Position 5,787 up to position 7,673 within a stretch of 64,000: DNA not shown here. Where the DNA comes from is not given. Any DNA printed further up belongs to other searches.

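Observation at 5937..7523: XRE helix-turn-helix fused to an ADP-ribosylglycohydrolase domain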

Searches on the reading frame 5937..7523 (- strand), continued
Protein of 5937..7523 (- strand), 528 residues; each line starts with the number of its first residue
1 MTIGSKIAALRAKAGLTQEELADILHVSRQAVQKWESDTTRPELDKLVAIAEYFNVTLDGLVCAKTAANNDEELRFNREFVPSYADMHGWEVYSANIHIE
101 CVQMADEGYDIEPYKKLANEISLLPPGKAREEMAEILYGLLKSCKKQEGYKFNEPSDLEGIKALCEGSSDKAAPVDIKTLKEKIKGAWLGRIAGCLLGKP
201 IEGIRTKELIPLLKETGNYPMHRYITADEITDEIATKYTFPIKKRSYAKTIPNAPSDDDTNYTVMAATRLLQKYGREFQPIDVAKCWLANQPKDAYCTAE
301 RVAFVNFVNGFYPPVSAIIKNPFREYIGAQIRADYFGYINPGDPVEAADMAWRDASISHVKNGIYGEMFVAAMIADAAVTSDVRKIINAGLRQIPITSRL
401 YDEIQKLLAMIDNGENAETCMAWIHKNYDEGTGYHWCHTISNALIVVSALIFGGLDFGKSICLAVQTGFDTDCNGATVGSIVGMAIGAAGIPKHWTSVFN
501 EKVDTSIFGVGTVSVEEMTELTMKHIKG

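Call 29: predict_structure(alignment_id=A1)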
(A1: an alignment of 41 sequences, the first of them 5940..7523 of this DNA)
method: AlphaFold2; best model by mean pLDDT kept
length: 528 residues; sequences in the alignment: 41
mean_pLDDT: 89.4   pTM: 0.82
mean pLDDT of the five models: 89.4, 89.2, 87.0, 85.9, 83.3
residues with pLDDT >= 90: 361; 70-90: 128; 50-70: 23; < 50: 16
segments of 3 or more residues with pLDDT < 50: 65-80
pLDDT, mean of each block of 10 residues (from residue 1): 84 91 94 92 89 75 54 42 68 86 92 94 90 92 92 96 92 93 98 94 93 96 93 93 83 86 92 95 89 71 82 84 78 89 97 94 95 98 98 97 98 97 95 87 97 98 94 94 98 94 87 95 90
secondary structure, 60 per line:
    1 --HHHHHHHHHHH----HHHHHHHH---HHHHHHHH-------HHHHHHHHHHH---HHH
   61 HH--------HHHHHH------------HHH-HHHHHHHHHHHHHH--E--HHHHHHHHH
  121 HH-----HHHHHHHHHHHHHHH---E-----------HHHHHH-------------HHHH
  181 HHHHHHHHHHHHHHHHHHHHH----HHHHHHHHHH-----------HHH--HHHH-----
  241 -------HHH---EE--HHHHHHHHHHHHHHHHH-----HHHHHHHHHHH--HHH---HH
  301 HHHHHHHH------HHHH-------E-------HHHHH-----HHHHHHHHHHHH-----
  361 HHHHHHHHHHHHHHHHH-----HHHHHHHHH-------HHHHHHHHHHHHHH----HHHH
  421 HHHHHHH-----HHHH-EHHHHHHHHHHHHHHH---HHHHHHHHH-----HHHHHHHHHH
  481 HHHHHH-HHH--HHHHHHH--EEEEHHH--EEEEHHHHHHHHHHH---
elements in order: H3-13 H18-25 H29-36 H44-54 H58-62 H71-76 H93-106 H112-122 H128-142 H158-163 H177-201 H206-215 H232-235 H258-274 H280-290 H299-308 H315-318 H334-338 H344-355 H361-377 H383-391 H399-412 H417-427 H433-436 H439-453 H457-465 H471-486 H493-499 E502-505 E511-514 H515-525

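Call 33: fold_search(model_id=the predicted structure, library=pdb)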
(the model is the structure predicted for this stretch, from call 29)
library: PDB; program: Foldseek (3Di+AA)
matches with E <= 10: 602; with E <= 0.001: 51
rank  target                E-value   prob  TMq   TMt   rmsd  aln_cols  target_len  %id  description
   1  1t5j                  9.5e-07  1.00  0.47  0.78   4.4       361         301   16  Crystal structure of ribosylglycohydrolase MJ1187 from Methanococcus jannaschii (released 2004-05-11)
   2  3g9d_B                5.6e-06  1.00  0.41  0.69   6.2       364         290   17  Crystal structure glycohydrolase (released 2009-07-14)
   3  6hgz_A                5.9e-06  1.00  0.46  0.71   5.2       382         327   14  ADP-ribosylserine hydrolase ARH3 of Latimeria chalumnae in complex with ADP-ribose (released 2018-11-28)
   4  6g1p_A                7.4e-06  1.00  0.47  0.73   5.2       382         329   15  Apo form of ADP-ribosylserine hydrolase ARH3 of Latimeria chalumnae (released 2018-11-28)
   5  6g1q_A                7.4e-06  1.00  0.48  0.73   4.7       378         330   16  ADP-ribosylserine hydrolase ARH3 of Latimeria chalumnae in complex with ADP-ribose (released 2018-11-28)
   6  6hh3_A                7.4e-06  1.00  0.46  0.71   5.6       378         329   14  ADP-ribosylserine hydrolase ARH3 of Latimeria chalumnae in complex with ADP-HPD (released 2018-11-28)
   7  6g1p_B                7.7e-06  1.00  0.48  0.73   5.3       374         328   16  Apo form of ADP-ribosylserine hydrolase ARH3 of Latimeria chalumnae (released 2018-11-28)
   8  8xks_Q                7.7e-06  1.00  0.47  0.62   6.4       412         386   16  The cryo-EM structure of Orf2971-FtsHi motor complex (released 2024-12-04)
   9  6g1q_B                1.0e-05  1.00  0.49  0.74   4.3       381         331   14  ADP-ribosylserine hydrolase ARH3 of Latimeria chalumnae in complex with ADP-ribose (released 2018-11-28)
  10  7aqm_A                1.1e-05  1.00  0.48  0.74   4.4       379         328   14  ADP-ribosylserine hydrolase ARH3 of Latimeria chalumnae in complex with alpha-1''-O-methyl-ADP-ribose (meADPr) (released 2021-06-16)
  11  6hh4_A                1.1e-05  1.00  0.46  0.70   5.2       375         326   14  ADP-ribosylserine hydrolase ARH3 of Latimeria chalumnae in complex with ADP-ribosyl-L-arginine (released 2018-11-28)
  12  2woe_A                1.3e-05  1.00  0.38  0.66   7.2       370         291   13  Crystal Structure of the D97N variant of dinitrogenase reductase- activating glycohydrolase (DRAG) from Rhodospirillum (released 2009-08-18)
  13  2woc_A                1.4e-05  1.00  0.38  0.66   7.1       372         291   14  Crystal Structure of the dinitrogenase reductase-activating glycohydrolase (DRAG) from Rhodospirillum rubrum (released 2009-08-11)
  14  6hh3_B                1.4e-05  1.00  0.44  0.67   4.9       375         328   15  ADP-ribosylserine hydrolase ARH3 of Latimeria chalumnae in complex with ADP-HPD (released 2018-11-28)
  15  6hh4_B                1.5e-05  1.00  0.47  0.72   5.0       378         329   15  ADP-ribosylserine hydrolase ARH3 of Latimeria chalumnae in complex with ADP-ribosyl-L-arginine (released 2018-11-28)
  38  6dre_A                2.5e-04  1.00  0.37  0.51   9.7       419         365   13  ADP-ribosyltransferase toxin/immunity pair (released 2018-10-31)
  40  8za7_A                2.7e-04  1.00  0.44  0.67   5.2       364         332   16  ART-ARH type toxin effector-immunity protein pair of Listeria monocytogenes (released 2025-04-30)
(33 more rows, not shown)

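Call 34: search_solved_structures(query=A1, max_evalue=0.01, show_alignments=5)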
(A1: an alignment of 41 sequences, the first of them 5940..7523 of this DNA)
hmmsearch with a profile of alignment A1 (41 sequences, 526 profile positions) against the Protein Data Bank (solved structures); distinct sequences matched with E-value up to 0.01: 34.
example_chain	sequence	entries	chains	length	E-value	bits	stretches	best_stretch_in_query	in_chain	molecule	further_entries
3op9_A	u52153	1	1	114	5.4e-10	41.6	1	4-75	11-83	Pli0006 protein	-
2p5t_A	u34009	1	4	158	1.2e-07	33.8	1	3-72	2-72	Putative transcriptional regulator PezA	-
9k3w_A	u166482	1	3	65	2e-07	33.1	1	5-64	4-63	Transcriptional regulator, PbsX family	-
1adr_A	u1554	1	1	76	3.4e-07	32.3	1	3-66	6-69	P22 C2 REPRESSOR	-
3jxb_C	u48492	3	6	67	6.4e-07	31.4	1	3-63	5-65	Repressor protein C2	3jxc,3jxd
2r1j_L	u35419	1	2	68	6.5e-07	31.4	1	3-63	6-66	Repressor protein C2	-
7t8i_A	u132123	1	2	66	8.7e-07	31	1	1-62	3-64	Phage element (ICEBs1)transcriptional regulator (Xre family)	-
2xiu_A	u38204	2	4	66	1.1e-06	30.6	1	3-61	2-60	CYLR2 | CYLR2 SYNONYM CYTOLYSIN REPRESSOR 2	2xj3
1utx_A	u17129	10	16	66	1.4e-06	30.3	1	3-61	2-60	CYLR2 | cytolysin regulator 2 | PUTATIVE TRANSCRIPTION REGULATOR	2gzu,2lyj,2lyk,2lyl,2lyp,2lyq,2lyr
2mez_A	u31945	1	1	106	1.7e-05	26.7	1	6-70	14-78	Multiprotein Bridging Factor (MBP-like)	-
3mlf_A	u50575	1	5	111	2.6e-05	26.1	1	5-68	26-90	transcriptional regulator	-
9sf2_A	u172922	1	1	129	4.2e-05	25.4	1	5-76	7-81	Transcriptional regulator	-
2kpj_A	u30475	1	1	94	0.0001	24.1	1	7-68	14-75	SOS-response transcriptional repressor, LexA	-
5fd4_A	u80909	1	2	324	0.00036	22.3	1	3-143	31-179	ComR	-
8tac_A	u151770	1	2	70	0.00047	21.9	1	3-54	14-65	DBP48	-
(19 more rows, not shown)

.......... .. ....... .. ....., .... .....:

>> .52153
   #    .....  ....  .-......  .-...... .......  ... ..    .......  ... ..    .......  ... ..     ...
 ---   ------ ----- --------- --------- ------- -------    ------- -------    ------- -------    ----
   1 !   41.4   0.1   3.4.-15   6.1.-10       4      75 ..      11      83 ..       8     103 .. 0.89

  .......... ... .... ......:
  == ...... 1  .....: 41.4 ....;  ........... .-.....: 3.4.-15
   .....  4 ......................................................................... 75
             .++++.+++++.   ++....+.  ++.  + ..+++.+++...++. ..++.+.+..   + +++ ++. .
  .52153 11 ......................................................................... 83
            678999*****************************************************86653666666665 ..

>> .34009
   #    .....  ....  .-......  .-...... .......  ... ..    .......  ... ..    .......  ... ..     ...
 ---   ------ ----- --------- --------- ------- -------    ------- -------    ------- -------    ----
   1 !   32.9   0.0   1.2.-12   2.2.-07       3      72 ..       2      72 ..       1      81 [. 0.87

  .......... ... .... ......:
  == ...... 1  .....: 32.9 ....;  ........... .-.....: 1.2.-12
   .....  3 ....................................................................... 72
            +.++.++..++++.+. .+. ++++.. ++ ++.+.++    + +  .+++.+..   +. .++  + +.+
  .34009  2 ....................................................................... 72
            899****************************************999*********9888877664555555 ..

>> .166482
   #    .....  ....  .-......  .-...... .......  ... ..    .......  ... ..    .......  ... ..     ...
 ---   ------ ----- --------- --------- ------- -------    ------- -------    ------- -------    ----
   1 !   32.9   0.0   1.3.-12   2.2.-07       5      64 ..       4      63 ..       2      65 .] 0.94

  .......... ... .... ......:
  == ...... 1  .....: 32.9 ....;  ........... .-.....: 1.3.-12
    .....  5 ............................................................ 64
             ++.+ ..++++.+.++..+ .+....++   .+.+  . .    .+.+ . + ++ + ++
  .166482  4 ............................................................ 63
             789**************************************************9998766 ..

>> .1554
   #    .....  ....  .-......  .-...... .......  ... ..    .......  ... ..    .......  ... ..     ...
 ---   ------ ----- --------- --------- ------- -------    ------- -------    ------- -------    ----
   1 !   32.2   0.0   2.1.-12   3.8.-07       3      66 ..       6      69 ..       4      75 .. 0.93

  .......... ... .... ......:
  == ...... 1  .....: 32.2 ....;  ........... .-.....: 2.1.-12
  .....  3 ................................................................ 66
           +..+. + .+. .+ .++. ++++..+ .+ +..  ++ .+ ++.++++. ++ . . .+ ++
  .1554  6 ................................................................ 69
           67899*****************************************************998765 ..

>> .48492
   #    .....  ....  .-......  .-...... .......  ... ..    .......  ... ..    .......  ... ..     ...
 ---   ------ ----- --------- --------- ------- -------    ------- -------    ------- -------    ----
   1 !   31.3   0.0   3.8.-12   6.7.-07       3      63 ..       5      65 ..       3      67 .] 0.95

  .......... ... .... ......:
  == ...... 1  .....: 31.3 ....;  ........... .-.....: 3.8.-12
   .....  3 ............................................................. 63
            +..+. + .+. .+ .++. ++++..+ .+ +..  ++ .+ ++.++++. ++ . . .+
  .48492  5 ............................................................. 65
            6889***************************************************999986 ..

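Call 37: search_protein_families(library=pfam, proteins=[L046:5166-7964:+, L037:6487-10677:+, L068:9613-11670:+, L048:9625-12393:+, L037:3111-4556:+, P0139, P0212, P0230, P0239, P0245], max_evalue=0.001)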
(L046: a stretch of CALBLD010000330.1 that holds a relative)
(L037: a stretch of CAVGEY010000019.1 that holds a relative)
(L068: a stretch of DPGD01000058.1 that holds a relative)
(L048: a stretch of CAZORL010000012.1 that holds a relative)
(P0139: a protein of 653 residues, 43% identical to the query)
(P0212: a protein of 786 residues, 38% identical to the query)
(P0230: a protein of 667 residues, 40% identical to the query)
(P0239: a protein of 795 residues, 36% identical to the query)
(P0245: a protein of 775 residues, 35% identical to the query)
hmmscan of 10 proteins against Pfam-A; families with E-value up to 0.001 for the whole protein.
L046:5166-7964:+ (933 aa): 2 families
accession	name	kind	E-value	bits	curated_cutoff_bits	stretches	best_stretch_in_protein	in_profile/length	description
PF03747.19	ADP_ribosyl_GH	-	1.3e-27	97.6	26.2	1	178-461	1-286/287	ADP-ribosylglycohydrolase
PF18911.6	PKD_4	-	4.7e-08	33.4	27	1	540-602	20-83/85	PKD domain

L037:6487-10677:+ (1397 aa): 7 families
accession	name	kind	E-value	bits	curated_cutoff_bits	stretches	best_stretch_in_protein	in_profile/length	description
PF03747.19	ADP_ribosyl_GH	-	5.4e-28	98.9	26.2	1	188-471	1-286/287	ADP-ribosylglycohydrolase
PF13385.13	Laminin_G_3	-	1.2e-13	51.9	27.6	1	996-1141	3-145/151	Concanavalin A-like lectin/glucanases superfamily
PF00756.26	Esterase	-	3.5e-09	37.2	22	1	1165-1333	1-154/251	Putative esterase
PF02230.22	Abhydrolase_2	-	4.9e-09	36.8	23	1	1188-1380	10-203/217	Phospholipase/Carboxylesterase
PF00326.27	Peptidase_S9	-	2.7e-07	30.8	22.6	1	1276-1319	53-96/213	Prolyl oligopeptidase family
PF01738.24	DLH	-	7e-07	29.5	21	1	1275-1376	85-186/217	Dienelactone hydrolase family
PF18911.6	PKD_4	-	5.1e-06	26.9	27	1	550-612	20-83/85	PKD domain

L068:9613-11670:+ (686 aa): 3 families
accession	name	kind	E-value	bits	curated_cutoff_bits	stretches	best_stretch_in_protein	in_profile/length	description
PF03747.19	ADP_ribosyl_GH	-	1.1e-29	104.5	26.2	1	94-375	1-284/287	ADP-ribosylglycohydrolase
PF18911.6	PKD_4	-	1e-07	32.3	27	1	469-520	33-83/85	PKD domain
PF00801.26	PKD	-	1.3e-06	28.7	23.5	1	469-510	28-71/80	PKD domain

L048:9625-12393:+ (923 aa): 3 families
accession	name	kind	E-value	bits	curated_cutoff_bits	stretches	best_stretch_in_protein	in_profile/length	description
PF03747.19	ADP_ribosyl_GH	-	3e-34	119.4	26.2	1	54-336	1-285/287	ADP-ribosylglycohydrolase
PF18911.6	PKD_4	-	9.6e-07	29.2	27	1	422-475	27-81/85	PKD domain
PF00801.26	PKD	-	0.0002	21.7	23.5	1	416-469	16-71/80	PKD domain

L037:3111-4556:+ (482 aa): 2 families
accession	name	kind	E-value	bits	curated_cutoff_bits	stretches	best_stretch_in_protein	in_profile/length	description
PF06452.16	CBM9_1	-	2e-26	93.4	23.4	1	47-234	1-182/185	Carbohydrate family 9 binding domain-like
PF00754.31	F5_F8_type_C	-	0.00012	22.6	28.2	1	279-404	16-127/127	F5/8 type C domain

P0139 (653 aa): 1 family
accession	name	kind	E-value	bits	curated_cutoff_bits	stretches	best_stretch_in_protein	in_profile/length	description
PF03747.19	ADP_ribosyl_GH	-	5.1e-49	167.9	26.2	1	309-611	1-285/287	ADP-ribosylglycohydrolase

P0212 (786 aa): 2 families
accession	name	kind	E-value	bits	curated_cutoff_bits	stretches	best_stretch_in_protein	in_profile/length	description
PF00294.29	PfkB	-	2.7e-60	204.7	25.8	1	482-769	3-301/302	pfkB family carbohydrate kinase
PF03747.19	ADP_ribosyl_GH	-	4.6e-47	161.5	26.2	1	111-418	1-287/287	ADP-ribosylglycohydrolase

P0230 (667 aa): 1 family
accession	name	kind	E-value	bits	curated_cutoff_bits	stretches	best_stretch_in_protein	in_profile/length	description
PF03747.19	ADP_ribosyl_GH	-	1.7e-48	166.2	26.2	1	324-627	1-282/287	ADP-ribosylglycohydrolase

P0239 (795 aa): 5 families
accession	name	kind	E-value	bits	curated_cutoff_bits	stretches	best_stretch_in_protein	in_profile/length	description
PF03747.19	ADP_ribosyl_GH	-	6.2e-43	147.9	26.2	1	455-761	1-287/287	ADP-ribosylglycohydrolase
PF13377.12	Peripla_BP_3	-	3.8e-24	86.1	26.5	1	178-334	2-167/167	Periplasmic binding protein-like domain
PF00532.27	Peripla_BP_1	-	8.2e-23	81.7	22.2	1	70-314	2-259/281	Periplasmic binding proteins and sugar binding domain of LacI family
PF13407.12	Peripla_BP_4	-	2.8e-16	60.3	35.1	1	73-287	2-222/258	Periplasmic binding protein domain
PF00356.27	LacI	-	4e-11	43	27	1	15-57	4-45/46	Bacterial regulatory proteins, lacI family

P0245 (775 aa): 2 families
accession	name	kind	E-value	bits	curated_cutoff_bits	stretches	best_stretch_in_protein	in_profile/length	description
PF01156.24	IU_nuc_hydro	-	4.5e-66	223.9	34.2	1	444-761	1-296/297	Inosine-uridine preferring nucleoside hydrolase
PF03747.19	ADP_ribosyl_GH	-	2.1e-44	152.8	26.2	1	94-395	1-286/287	ADP-ribosylglycohydrolase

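Call 41: search_protein_families(library=pfam, alignment_id=A2, max_evalue=0.00001)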
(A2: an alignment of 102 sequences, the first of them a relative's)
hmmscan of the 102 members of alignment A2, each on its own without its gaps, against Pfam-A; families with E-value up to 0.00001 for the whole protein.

A. member 1, L001:6852-7886:+ (345 aa): 0 families

B. families by the number of members that match (of 102 scanned): 86 families (the first 25 are shown)
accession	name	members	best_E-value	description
PF01381.28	HTH_3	6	1.5e-15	Helix-turn-helix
PF03747.19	ADP_ribosyl_GH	5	1.6e-49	ADP-ribosylglycohydrolase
PF12844.13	HTH_19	4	5e-13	Helix-turn-helix domain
PF13240.11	Zn_Ribbon_1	4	7.4e-10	zinc-ribbon domain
PF13560.12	HTH_31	4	1e-08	Helix-turn-helix domain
PF00294.29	PfkB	3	3.2e-71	pfkB family carbohydrate kinase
PF08281.18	Sigma70_r4_2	3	6.7e-17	Sigma-70, region 4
PF04545.22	Sigma70_r4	3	2e-08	Sigma-70, region 4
PF24463.1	DUF7577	3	5.9e-08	Domain of unknown function (DUF7577)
PF12831.13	FAD_oxidored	2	5.6e-101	FAD dependent oxidoreductase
PF01139.22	RtcB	2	6.5e-57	tRNA-splicing ligase RtcB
PF01554.23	MatE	2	4.3e-55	MatE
PF14437.12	MafB19-deam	2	1.4e-42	MafB19-like deaminase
PF00005.33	ABC_tran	2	1.1e-36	ABC transporter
PF02558.23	ApbA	2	6.8e-36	Ketopantoate reductase PanE/ApbA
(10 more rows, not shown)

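Call 59: search_protein_families(library=padloc, proteins=[window:5937-7523:-], max_evalue=0.001)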
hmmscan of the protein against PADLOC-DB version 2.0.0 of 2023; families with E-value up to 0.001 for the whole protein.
window:5937-7523:- (528 aa): 12 families
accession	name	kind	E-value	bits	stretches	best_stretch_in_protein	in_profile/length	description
PDLC03945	RmrA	-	4.6e-10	37.2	1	1-59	1-59/394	-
PDLC02926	HTH_VI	-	1.4e-09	36.1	1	3-72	2-71/92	-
PDLC03954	RmrA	-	4.2e-09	33.8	1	4-79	12-86/380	-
PDLC04142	capH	-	1.3e-07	30.7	1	2-61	6-65/103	capH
PDLC03951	RmrA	-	1.7e-07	28.6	1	5-78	11-82/400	-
PDLC03952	RmrA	-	2.1e-07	28.2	1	3-81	23-101/395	-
PDLC03949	RmrA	-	1.5e-06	25.3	1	5-76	5-76/363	-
PDLC04775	PDC-M69A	-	1.8e-06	26.4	1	2-76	7-81/113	-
PDLC03947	RmrA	-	5.8e-06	23.4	1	3-85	12-93/383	-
PDLC03944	RmrA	-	2.7e-05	21.4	1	6-55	10-59/384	-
PDLC03956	RmrA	-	7.7e-05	19.9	1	9-65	16-72/399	-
PDLC03943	RmrA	-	0.00078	16.6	0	4-78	4-78/370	-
